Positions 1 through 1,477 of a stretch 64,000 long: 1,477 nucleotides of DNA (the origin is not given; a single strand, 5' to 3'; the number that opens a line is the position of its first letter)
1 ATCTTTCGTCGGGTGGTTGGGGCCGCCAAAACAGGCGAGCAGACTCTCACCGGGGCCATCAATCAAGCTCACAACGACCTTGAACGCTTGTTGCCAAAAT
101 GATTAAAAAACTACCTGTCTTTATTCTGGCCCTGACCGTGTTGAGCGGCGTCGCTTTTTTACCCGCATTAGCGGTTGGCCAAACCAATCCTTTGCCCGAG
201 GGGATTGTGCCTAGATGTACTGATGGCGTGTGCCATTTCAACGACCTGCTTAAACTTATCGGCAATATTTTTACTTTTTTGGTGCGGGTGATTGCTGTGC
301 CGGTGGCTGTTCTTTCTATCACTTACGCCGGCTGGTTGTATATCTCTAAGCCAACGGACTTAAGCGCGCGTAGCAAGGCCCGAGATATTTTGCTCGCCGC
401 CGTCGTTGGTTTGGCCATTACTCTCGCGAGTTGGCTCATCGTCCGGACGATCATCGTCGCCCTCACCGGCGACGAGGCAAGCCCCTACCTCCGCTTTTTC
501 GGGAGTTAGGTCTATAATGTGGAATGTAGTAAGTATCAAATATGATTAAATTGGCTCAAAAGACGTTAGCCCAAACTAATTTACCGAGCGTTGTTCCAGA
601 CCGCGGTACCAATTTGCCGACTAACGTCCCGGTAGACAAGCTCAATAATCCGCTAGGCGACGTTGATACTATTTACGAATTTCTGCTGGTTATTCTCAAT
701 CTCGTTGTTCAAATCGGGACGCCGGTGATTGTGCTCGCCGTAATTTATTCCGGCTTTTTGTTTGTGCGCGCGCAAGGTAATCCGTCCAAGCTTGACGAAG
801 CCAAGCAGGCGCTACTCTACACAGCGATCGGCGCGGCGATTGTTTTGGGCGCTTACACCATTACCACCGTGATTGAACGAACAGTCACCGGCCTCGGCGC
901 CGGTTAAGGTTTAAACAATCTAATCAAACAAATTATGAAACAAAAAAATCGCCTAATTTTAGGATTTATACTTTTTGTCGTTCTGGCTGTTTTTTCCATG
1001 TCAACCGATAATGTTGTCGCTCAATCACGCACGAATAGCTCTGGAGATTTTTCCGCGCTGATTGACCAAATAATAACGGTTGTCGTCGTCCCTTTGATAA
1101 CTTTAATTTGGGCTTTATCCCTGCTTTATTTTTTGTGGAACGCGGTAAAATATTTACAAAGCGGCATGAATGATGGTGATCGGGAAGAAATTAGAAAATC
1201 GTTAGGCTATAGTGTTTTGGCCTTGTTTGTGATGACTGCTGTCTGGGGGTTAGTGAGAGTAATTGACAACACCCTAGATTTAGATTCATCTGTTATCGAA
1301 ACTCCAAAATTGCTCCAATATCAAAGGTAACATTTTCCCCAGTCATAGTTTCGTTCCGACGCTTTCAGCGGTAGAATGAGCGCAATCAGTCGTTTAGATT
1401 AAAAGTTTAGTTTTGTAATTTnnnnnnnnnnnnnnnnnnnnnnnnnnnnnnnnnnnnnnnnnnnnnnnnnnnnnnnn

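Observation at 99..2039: Tandem array of five small TrbC/VirB2-type pilin-like paralogs at the contig start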

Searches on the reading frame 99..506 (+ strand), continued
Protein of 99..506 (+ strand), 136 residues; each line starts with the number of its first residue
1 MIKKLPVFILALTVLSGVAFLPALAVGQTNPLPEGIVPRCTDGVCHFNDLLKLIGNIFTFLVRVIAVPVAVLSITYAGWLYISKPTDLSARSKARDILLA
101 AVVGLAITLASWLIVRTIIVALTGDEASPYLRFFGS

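Call 68: search_protein_families(library=ncbifam, proteins=[P0008, P0007], max_evalue=0.001)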
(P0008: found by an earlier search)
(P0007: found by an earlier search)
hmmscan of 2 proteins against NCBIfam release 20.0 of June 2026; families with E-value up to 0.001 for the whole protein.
P0008 (174 aa): 34 families (the best 25 are shown)
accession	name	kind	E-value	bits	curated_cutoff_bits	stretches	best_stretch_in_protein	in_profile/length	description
NF047649.1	MTase_UXPK_star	exception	3e-13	49.4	460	1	14-123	75-181/283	methyltransferase/UXPK-star double selenoprotein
NF041537.1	ArsM_AhpD_UU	exception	7e-13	48.1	510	1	13-124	73-181/345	arsenite methyltransferase/AhpD domain selenoprotein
NF008823.0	PRK11873.1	subfamily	1e-12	48.1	263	1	12-123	73-181/272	arsenite methyltransferase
TIGR02752.1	MenG_heptapren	equivalog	1.2e-12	47.8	419.85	1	11-128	40-154/231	demethylmenaquinone methyltransferase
NF043040.1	corrin_prot_MT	hypoth_equivalog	1.1e-11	44.6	180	1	7-124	32-148/216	corrinoid protein-associated methyltransferase CpaM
NF001243.0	PRK00216.1-4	equivalog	1.5e-11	44.1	235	1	10-127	41-155/237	demethylmenaquinone methyltransferase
NF045667.1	MTase_DVU1556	equivalog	1.7e-11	44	155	1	8-123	14-119/213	DVU_1556 family methyltransferase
TIGR01934.1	MenG_MenH_UbiE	subfamily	4.7e-11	42.4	158.35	1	14-127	37-145/223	ubiquinone/menaquinone biosynthesis methyltransferase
NF041536.1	ArsM_DUF2284_UU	exception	8.6e-11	40.8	575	1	13-124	73-181/459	arsenite methyltransferase/DUF2284 domain selenoprotein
TIGR02469.1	CbiT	equivalog_domain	4e-10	40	78.3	1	9-83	12-85/124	precorrin-6Y C5,15-methyltransferase (decarboxylating) subunit CbiT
NF001244.0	PRK00216.1-5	equivalog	5e-10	39.1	216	1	15-127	47-157/236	bifunctional demethylmenaquinone methyltransferase/2-methoxy-6-polyprenyl-1,4-benzoquinol methylase UbiE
NF052510.1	methyltran_MpqE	exception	1.6e-09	37.5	335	1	12-128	42-156/234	methyl-plastoquinone biosynthesis methyltransferase MpqE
NF001242.0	PRK00216.1-3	equivalog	6.3e-09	35.6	351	1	18-128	72-180/258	bifunctional demethylmenaquinone methyltransferase/2-methoxy-6-polyprenyl-1,4-benzoquinol methylase UbiE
NF001240.0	PRK00216.1-1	equivalog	5.1e-08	32.3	378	1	13-128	60-173/251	bifunctional demethylmenaquinone methyltransferase/2-methoxy-6-polyprenyl-1,4-benzoquinol methylase UbiE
NF053511.1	tRNA_U34_MnmM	equivalog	1.2e-06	28.2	135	1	7-72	8-74/183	tRNA 5-(aminomethyl)-2-thiouridylate-methyltransferase MnmM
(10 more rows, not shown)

P0007 (434 aa): 1 family
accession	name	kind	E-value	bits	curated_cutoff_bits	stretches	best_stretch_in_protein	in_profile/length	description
NF007011.0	PRK09474.1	equivalog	1.6e-05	23.9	291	1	78-178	66-160/396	maltose/maltodextrin ABC transporter substrate-binding protein MalE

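Call 77: predict_structure(alignment_id=A4)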
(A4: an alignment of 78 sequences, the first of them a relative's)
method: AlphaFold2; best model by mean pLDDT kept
length: 434 residues; sequences in the alignment: 78
mean_pLDDT: 93.8   pTM: 0.88
mean pLDDT of the five models: 93.8, 93.6, 93.2, 93.0, 92.4
residues with pLDDT >= 90: 376; 70-90: 46; 50-70: 9; < 50: 3
segments of 3 or more residues with pLDDT < 50: none
pLDDT, mean of each block of 10 residues (from residue 1): 83 96 77 62 96 96 91 94 94 96 96 97 98 97 98 98 98 96 91 92 96 95 90 90 93 92 90 97 98 97 98 93 98 96 97 97 96 89 97 96 96 95 97 91
secondary structure, 60 per line:
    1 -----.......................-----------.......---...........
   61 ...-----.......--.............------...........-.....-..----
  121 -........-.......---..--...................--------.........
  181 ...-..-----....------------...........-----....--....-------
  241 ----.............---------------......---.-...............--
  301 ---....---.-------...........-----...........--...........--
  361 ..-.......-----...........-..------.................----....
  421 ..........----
elements in order: H6-28 E40-46 H50-63 E69-75 H78-90 E97-101 H102-107 H122-128 H131-136 E145-157 H158-163 H173-183 E192-195 H208-218 E224-227 E230-233 H245-257 H273-278 E284-288 H289-298 E304-307 E319-329 H335-345 H348-358 H365-370 H376-386 H396-412 H417-430

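Call 79: fold_search(model_id=the predicted structure, library=pdb)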
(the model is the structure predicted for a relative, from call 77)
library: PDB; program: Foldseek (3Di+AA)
matches with E <= 10: 1686; with E <= 0.001: 1157
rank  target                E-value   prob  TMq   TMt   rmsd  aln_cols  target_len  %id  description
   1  2zyo_A                7.1e-22  1.00  0.72  0.80   4.1       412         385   18  Crystal structure of cyclo/maltodextrin-binding protein complexed with maltotetraose (released 2009-03-31)
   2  5ci5_B                3.0e-21  1.00  0.67  0.74   4.6       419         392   22  Crystal Structure of an ABC transporter Solute Binding Protein from Thermotoga Lettingae TMO (Tlet_1705, TARGET EFI-51 (released 2015-07-22)
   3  4qsd_A                4.5e-21  1.00  0.66  0.73   5.4       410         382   19  Crystal structure of atu4361 sugar transporter from Agrobacterium Fabrum C58, target efi-510558, with bound sucrose (released 2014-08-06)
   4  4r9g_A                5.1e-21  1.00  0.69  0.75   4.9       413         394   18  CpMnBP1 with Mannotriose Bound (released 2014-10-29)
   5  4rjz                  6.4e-21  1.00  0.70  0.78   4.0       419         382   18  Crystal structure of ATU4361 sugar transporter from Agrobacterium fabrum C58, target EFI-510558, an open conformation (released 2014-11-05)
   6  2fnc_A                6.4e-21  1.00  0.66  0.74   4.7       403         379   15  Thermotoga maritima maltotriose binding protein bound with maltotriose. (released 2007-01-16)
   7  6dts_B                7.2e-21  1.00  0.66  0.74   4.8       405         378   16  Maltotetraose bound T. maritima MalE2 (released 2018-09-19)
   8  5ci5_A                8.1e-21  1.00  0.68  0.74   4.7       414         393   22  Crystal Structure of an ABC transporter Solute Binding Protein from Thermotoga Lettingae TMO (Tlet_1705, TARGET EFI-51 (released 2015-07-22)
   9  1eu8_A                8.1e-21  1.00  0.67  0.71   5.4       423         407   18  STRUCTURE OF TREHALOSE MALTOSE BINDING PROTEIN FROM THERMOCOCCUS LITORALIS (released 2001-03-14)
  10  4qrz_A                1.1e-20  1.00  0.65  0.73   5.4       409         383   18  Crystal structure of sugar transporter atu4361 from agrobacterium fabrum c58, target efi-510558, with bound maltotrios (released 2014-07-16)
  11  6dts_A                1.2e-20  1.00  0.66  0.75   4.6       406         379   16  Maltotetraose bound T. maritima MalE2 (released 2018-09-19)
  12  2zyk_A                1.2e-20  1.00  0.68  0.76   4.7       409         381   17  Crystal structure of cyclo/maltodextrin-binding protein complexed with gamma-cyclodextrin (released 2009-02-10)
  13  2ghb_A                1.8e-20  1.00  0.67  0.77   4.7       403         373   17  Thermotoga maritima maltotriose binding protein, ligand free form (released 2007-02-06)
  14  7bvt_A                1.9e-20  1.00  0.73  0.80   3.9       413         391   18  Crystal structure of cyclic alpha-maltosyl-1,6-maltose binding protein from Arthrobacter globiformis (released 2020-12-02)
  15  5f7v_A                1.9e-20  1.00  0.68  0.76   4.6       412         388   14  ABC substrate-binding protein Lmo0181 from Listeria monocytogenes in complex with cycloalternan (released 2016-09-07)
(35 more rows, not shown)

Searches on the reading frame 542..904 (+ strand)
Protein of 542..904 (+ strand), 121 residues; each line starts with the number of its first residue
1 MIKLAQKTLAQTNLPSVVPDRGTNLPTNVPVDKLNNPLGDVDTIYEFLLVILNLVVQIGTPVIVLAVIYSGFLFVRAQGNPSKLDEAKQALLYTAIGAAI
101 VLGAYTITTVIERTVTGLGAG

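Call 3: search_protein_families(library=pfam, proteins=[window:542-904:+], max_evalue=1)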
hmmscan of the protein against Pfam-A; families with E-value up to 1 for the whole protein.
window:542-904:+ (121 aa): 3 families
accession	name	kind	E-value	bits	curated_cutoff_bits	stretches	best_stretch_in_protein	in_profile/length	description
PF18895.5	T4SS_pilin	-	3.2e-10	40.4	26.6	1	41-111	2-71/71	Type IV secretion system pilin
PF04956.18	TrbC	-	5.2e-05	23.8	27.9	1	45-109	38-96/98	TrbC/VIRB2 pilin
PF04789.21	DUF621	-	0.099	12.2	21.3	1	48-115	187-253/306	Protein of unknown function (DUF621)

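Call 4: search_protein_families(library=ncbifam, proteins=[window:542-904:+], max_evalue=1)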
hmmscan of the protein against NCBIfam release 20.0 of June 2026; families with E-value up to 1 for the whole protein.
window:542-904:+ (121 aa): 1 family
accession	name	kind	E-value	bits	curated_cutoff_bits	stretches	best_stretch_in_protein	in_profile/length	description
NF045849.1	ICE_MMCAP2_0565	equivalog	0.00044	19.9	40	1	42-114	7-79/80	Mbov_0395 family pilin-like conjugal transfer protein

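Call 68: search_protein_families(library=ncbifam, proteins=[P0008, P0007], max_evalue=0.001)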
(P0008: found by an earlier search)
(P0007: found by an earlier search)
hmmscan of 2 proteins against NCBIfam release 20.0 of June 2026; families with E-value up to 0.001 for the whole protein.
P0008 (174 aa): 34 families (the best 25 are shown)
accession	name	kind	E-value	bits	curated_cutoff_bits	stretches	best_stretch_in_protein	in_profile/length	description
NF047649.1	MTase_UXPK_star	exception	3e-13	49.4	460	1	14-123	75-181/283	methyltransferase/UXPK-star double selenoprotein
NF041537.1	ArsM_AhpD_UU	exception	7e-13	48.1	510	1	13-124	73-181/345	arsenite methyltransferase/AhpD domain selenoprotein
NF008823.0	PRK11873.1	subfamily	1e-12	48.1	263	1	12-123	73-181/272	arsenite methyltransferase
TIGR02752.1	MenG_heptapren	equivalog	1.2e-12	47.8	419.85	1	11-128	40-154/231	demethylmenaquinone methyltransferase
NF043040.1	corrin_prot_MT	hypoth_equivalog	1.1e-11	44.6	180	1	7-124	32-148/216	corrinoid protein-associated methyltransferase CpaM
NF001243.0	PRK00216.1-4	equivalog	1.5e-11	44.1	235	1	10-127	41-155/237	demethylmenaquinone methyltransferase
NF045667.1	MTase_DVU1556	equivalog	1.7e-11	44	155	1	8-123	14-119/213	DVU_1556 family methyltransferase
TIGR01934.1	MenG_MenH_UbiE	subfamily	4.7e-11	42.4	158.35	1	14-127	37-145/223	ubiquinone/menaquinone biosynthesis methyltransferase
NF041536.1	ArsM_DUF2284_UU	exception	8.6e-11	40.8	575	1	13-124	73-181/459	arsenite methyltransferase/DUF2284 domain selenoprotein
TIGR02469.1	CbiT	equivalog_domain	4e-10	40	78.3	1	9-83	12-85/124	precorrin-6Y C5,15-methyltransferase (decarboxylating) subunit CbiT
NF001244.0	PRK00216.1-5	equivalog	5e-10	39.1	216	1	15-127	47-157/236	bifunctional demethylmenaquinone methyltransferase/2-methoxy-6-polyprenyl-1,4-benzoquinol methylase UbiE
NF052510.1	methyltran_MpqE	exception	1.6e-09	37.5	335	1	12-128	42-156/234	methyl-plastoquinone biosynthesis methyltransferase MpqE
NF001242.0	PRK00216.1-3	equivalog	6.3e-09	35.6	351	1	18-128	72-180/258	bifunctional demethylmenaquinone methyltransferase/2-methoxy-6-polyprenyl-1,4-benzoquinol methylase UbiE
NF001240.0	PRK00216.1-1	equivalog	5.1e-08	32.3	378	1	13-128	60-173/251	bifunctional demethylmenaquinone methyltransferase/2-methoxy-6-polyprenyl-1,4-benzoquinol methylase UbiE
NF053511.1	tRNA_U34_MnmM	equivalog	1.2e-06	28.2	135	1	7-72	8-74/183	tRNA 5-(aminomethyl)-2-thiouridylate-methyltransferase MnmM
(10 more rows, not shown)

P0007 (434 aa): 1 family
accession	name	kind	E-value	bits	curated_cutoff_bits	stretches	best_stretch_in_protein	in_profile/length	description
NF007011.0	PRK09474.1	equivalog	1.6e-05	23.9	291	1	78-178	66-160/396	maltose/maltodextrin ABC transporter substrate-binding protein MalE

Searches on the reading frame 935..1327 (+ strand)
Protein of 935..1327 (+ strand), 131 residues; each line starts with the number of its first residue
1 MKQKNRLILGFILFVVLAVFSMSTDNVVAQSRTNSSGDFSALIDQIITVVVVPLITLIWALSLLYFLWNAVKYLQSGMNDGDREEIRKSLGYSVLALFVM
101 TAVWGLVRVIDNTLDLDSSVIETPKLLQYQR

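Call 3: search_protein_families(library=pfam, proteins=[window:935-1327:+], max_evalue=1)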
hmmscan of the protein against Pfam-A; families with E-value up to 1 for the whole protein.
window:935-1327:+ (131 aa): 7 families
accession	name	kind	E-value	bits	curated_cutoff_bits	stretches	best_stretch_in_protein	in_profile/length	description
PF18895.5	T4SS_pilin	-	6.8e-07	29.7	26.6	1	42-110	4-71/71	Type IV secretion system pilin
PF04893.22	Yip1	-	0.00029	21.2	28.6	1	5-110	18-120/173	Yip1 domain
PF15461.11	BCD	-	0.016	15.3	28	1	11-107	135-234/267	Beta-carotene 15,15'-dioxygenase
PF12420.13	DUF3671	-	0.054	13.4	34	1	5-73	161-215/223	Fam-L, Fam-M like protein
PF04956.18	TrbC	-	0.07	13.8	27.9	1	1-63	1-61/98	TrbC/VIRB2 pilin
PF10554.14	Phage_ASH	-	0.099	13.5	26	1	19-56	64-103/107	Ash protein family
PF04246.17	RseC_MucC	-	0.16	12.4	24.4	1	40-117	61-121/130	Positive regulator of sigma(E), RseC/MucC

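Call 4: search_protein_families(library=ncbifam, proteins=[window:935-1327:+], max_evalue=1)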
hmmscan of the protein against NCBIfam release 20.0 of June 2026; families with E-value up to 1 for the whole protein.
window:935-1327:+ (131 aa): 9 families
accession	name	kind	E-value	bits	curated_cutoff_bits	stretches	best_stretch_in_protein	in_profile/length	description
NF045849.1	ICE_MMCAP2_0565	equivalog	4.4e-06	26.3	40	1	38-110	4-76/80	Mbov_0395 family pilin-like conjugal transfer protein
TIGR02970.1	succ_dehyd_cytB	equivalog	0.0052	17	52.3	1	10-103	28-115/120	succinate dehydrogenase, cytochrome b556 subunit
NF035940.1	prenyl_rel_EboC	equivalog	0.006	16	250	1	12-105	165-263/292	UbiA-like protein EboC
TIGR03753.1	blh_monoox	subfamily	0.0098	15.5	95.25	1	11-103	131-221/260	beta-carotene 15,15'-dioxygenase, Brp/Blh family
NF033883.1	conj_TraQ_IncI1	equivalog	0.048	13.5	80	1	40-112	3-76/175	conjugal transfer protein TraQ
TIGR03717.1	R_switched_YjbE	subfamily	0.052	13.3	134.8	1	7-64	95-147/176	YjbE family putative metal transport protein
NF008278.0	PRK11056.1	equivalog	0.053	13.4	127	1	36-79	23-61/120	YijD family membrane protein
NF038216.1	ABZJ_00895_fam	subfamily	0.17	11.8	33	1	3-72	62-129/134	ABZJ_00895 family protein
NF041745.1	RdrD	equivalog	0.19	11.6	230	1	1-34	132-165/227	antiviral RADAR system accessory protein RdrD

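Call 68: search_protein_families(library=ncbifam, proteins=[P0008, P0007], max_evalue=0.001)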
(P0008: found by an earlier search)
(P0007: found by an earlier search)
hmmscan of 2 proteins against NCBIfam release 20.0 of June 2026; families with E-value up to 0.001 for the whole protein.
P0008 (174 aa): 34 families (the best 25 are shown)
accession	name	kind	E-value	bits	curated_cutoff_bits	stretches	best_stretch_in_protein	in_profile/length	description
NF047649.1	MTase_UXPK_star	exception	3e-13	49.4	460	1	14-123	75-181/283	methyltransferase/UXPK-star double selenoprotein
NF041537.1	ArsM_AhpD_UU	exception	7e-13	48.1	510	1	13-124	73-181/345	arsenite methyltransferase/AhpD domain selenoprotein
NF008823.0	PRK11873.1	subfamily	1e-12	48.1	263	1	12-123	73-181/272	arsenite methyltransferase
TIGR02752.1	MenG_heptapren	equivalog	1.2e-12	47.8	419.85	1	11-128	40-154/231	demethylmenaquinone methyltransferase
NF043040.1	corrin_prot_MT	hypoth_equivalog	1.1e-11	44.6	180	1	7-124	32-148/216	corrinoid protein-associated methyltransferase CpaM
NF001243.0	PRK00216.1-4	equivalog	1.5e-11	44.1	235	1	10-127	41-155/237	demethylmenaquinone methyltransferase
NF045667.1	MTase_DVU1556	equivalog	1.7e-11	44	155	1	8-123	14-119/213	DVU_1556 family methyltransferase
TIGR01934.1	MenG_MenH_UbiE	subfamily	4.7e-11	42.4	158.35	1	14-127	37-145/223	ubiquinone/menaquinone biosynthesis methyltransferase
NF041536.1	ArsM_DUF2284_UU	exception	8.6e-11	40.8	575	1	13-124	73-181/459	arsenite methyltransferase/DUF2284 domain selenoprotein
TIGR02469.1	CbiT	equivalog_domain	4e-10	40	78.3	1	9-83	12-85/124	precorrin-6Y C5,15-methyltransferase (decarboxylating) subunit CbiT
NF001244.0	PRK00216.1-5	equivalog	5e-10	39.1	216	1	15-127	47-157/236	bifunctional demethylmenaquinone methyltransferase/2-methoxy-6-polyprenyl-1,4-benzoquinol methylase UbiE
NF052510.1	methyltran_MpqE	exception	1.6e-09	37.5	335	1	12-128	42-156/234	methyl-plastoquinone biosynthesis methyltransferase MpqE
NF001242.0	PRK00216.1-3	equivalog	6.3e-09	35.6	351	1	18-128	72-180/258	bifunctional demethylmenaquinone methyltransferase/2-methoxy-6-polyprenyl-1,4-benzoquinol methylase UbiE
NF001240.0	PRK00216.1-1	equivalog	5.1e-08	32.3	378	1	13-128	60-173/251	bifunctional demethylmenaquinone methyltransferase/2-methoxy-6-polyprenyl-1,4-benzoquinol methylase UbiE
NF053511.1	tRNA_U34_MnmM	equivalog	1.2e-06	28.2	135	1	7-72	8-74/183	tRNA 5-(aminomethyl)-2-thiouridylate-methyltransferase MnmM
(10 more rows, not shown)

P0007 (434 aa): 1 family
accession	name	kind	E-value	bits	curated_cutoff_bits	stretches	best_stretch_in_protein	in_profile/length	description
NF007011.0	PRK09474.1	equivalog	1.6e-05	23.9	291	1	78-178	66-160/396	maltose/maltodextrin ABC transporter substrate-binding protein MalE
